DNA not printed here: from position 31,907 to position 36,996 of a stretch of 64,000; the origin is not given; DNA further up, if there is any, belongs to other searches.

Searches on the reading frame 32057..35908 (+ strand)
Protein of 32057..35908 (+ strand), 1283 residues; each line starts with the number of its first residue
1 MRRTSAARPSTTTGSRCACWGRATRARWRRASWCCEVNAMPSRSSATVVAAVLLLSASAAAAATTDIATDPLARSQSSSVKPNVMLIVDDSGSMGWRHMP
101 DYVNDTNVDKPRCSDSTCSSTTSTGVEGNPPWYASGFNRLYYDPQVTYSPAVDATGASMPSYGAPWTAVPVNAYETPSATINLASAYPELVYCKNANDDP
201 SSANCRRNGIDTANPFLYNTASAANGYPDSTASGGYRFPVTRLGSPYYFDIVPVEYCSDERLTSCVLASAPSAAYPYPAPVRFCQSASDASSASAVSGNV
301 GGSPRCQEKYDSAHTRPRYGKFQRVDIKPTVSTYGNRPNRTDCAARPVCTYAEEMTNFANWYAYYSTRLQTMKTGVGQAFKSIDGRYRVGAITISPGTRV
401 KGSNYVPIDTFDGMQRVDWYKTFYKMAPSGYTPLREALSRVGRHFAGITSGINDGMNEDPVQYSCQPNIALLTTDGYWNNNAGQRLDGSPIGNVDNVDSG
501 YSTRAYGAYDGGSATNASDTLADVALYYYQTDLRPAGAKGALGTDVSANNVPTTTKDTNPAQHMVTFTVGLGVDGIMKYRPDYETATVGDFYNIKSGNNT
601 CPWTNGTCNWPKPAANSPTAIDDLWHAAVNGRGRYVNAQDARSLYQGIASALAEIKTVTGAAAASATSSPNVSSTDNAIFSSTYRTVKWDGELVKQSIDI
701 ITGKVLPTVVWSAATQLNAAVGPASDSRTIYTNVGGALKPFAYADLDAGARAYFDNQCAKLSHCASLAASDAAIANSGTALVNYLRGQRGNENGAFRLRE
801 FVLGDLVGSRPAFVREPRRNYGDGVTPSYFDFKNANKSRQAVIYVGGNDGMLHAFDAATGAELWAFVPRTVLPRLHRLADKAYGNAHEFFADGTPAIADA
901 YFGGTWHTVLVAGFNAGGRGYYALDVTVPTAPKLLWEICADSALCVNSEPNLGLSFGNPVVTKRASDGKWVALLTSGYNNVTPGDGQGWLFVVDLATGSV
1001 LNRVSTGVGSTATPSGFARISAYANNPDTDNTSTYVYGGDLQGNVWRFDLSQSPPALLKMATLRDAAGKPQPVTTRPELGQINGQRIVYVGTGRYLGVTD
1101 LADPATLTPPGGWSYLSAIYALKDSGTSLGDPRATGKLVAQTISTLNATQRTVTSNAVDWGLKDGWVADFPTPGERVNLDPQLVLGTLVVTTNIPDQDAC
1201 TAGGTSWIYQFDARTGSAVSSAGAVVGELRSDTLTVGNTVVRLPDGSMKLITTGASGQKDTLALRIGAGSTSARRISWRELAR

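Call 19: search_protein_families(library=pfam, proteins=[window:32057-35908:+], max_evalue=0.001)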
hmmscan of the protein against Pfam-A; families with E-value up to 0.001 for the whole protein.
window:32057-35908:+ (1283 aa): 1 family
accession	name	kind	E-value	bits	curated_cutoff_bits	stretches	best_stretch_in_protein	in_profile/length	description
PF05567.17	T4P_PilY1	-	6.9e-47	160.7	28.1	1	803-1144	1-399/411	PilY1 beta-propeller domain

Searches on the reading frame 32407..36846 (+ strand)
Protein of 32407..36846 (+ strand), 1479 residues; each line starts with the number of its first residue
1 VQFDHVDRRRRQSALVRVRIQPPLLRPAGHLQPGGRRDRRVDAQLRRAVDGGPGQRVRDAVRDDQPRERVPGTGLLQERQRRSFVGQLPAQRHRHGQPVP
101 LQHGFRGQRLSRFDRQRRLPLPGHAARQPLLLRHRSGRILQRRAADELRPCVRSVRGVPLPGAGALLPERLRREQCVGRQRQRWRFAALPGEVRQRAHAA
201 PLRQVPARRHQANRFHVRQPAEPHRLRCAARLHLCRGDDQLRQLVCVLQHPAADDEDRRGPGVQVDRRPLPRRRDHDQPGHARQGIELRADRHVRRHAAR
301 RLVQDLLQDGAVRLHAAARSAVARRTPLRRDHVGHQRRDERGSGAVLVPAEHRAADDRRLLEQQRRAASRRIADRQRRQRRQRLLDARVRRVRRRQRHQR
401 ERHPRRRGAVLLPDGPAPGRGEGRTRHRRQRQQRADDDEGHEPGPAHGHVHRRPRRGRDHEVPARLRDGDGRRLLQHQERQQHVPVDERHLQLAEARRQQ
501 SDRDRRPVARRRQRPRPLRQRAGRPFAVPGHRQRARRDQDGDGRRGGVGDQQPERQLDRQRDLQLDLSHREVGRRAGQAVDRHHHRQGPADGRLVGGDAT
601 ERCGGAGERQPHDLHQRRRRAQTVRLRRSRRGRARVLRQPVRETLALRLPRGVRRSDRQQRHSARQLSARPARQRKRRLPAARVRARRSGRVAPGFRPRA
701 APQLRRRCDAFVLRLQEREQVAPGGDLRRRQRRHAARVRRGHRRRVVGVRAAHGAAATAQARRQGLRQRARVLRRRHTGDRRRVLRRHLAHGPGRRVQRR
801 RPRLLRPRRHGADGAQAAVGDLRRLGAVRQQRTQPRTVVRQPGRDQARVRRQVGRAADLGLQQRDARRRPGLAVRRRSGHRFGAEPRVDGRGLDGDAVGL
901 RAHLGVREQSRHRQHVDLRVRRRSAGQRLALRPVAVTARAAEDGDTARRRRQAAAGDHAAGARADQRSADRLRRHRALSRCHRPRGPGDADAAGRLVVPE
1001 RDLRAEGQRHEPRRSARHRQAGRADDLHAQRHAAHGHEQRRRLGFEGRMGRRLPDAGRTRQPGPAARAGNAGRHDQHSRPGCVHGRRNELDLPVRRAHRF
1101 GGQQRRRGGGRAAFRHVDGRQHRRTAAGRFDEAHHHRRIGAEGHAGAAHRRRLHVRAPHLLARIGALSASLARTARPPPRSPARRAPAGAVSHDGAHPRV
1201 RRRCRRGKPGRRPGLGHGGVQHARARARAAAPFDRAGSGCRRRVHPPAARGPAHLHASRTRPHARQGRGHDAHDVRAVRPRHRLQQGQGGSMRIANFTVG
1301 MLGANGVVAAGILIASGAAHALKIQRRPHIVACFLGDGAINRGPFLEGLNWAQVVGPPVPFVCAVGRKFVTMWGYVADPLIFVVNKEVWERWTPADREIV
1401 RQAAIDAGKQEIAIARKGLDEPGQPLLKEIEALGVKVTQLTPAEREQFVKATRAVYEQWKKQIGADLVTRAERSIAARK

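Call 19: search_protein_families(library=pfam, proteins=[window:32407-36846:+], max_evalue=0.001)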
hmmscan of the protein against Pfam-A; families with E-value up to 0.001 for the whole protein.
window:32407-36846:+ (1479 aa): 2 families
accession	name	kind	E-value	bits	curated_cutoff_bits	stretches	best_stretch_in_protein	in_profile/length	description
PF00676.26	E1_dh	-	3.6e-12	46.3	22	1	1286-1364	78-159/300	Dehydrogenase E1 component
PF03480.18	DctP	-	5.6e-09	36.2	23.4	1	1368-1461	195-285/286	Bacterial extracellular solute-binding protein, family 7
